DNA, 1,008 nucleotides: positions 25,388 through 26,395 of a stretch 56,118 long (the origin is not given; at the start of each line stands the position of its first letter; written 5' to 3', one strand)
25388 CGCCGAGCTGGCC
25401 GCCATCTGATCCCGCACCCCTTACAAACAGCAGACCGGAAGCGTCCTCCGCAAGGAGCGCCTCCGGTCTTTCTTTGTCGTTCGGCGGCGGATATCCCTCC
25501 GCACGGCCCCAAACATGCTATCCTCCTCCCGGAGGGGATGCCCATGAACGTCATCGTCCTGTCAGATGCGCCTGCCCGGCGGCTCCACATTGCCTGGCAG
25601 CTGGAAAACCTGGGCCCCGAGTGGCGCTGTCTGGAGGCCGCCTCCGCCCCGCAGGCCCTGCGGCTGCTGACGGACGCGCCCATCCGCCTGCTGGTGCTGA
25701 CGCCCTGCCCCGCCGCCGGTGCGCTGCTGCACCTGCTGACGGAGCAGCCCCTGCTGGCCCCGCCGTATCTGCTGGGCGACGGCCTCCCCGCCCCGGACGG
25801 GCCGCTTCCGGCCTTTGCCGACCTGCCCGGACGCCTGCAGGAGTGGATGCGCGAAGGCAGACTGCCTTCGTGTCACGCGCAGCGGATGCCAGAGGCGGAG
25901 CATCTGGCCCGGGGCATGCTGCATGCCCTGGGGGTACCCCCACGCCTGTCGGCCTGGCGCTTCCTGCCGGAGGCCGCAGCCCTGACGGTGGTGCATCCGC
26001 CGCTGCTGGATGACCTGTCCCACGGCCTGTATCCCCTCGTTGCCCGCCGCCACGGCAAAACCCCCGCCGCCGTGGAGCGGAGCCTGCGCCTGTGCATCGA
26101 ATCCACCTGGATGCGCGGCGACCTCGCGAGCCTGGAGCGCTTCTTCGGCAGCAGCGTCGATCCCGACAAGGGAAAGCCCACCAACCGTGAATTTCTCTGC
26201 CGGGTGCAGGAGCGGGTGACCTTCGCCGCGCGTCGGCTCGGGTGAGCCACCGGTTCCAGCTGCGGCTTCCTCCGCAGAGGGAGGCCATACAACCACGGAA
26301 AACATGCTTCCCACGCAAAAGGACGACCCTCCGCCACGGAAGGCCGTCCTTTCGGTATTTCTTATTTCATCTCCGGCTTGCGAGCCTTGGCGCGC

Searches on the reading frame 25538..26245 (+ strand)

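Call 49: search_protein_families(library=pfam, proteins=[window:25538-26245:+], max_evalue=0.0001)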
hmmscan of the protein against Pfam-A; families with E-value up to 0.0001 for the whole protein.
window:25538-26245:+ (235 aa): 1 family
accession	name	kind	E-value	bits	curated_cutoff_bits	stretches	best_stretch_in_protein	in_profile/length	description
PF08769.17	Spo0A_C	-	4.8e-26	91.2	25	1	127-226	4-103/104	Sporulation initiation factor Spo0A C terminal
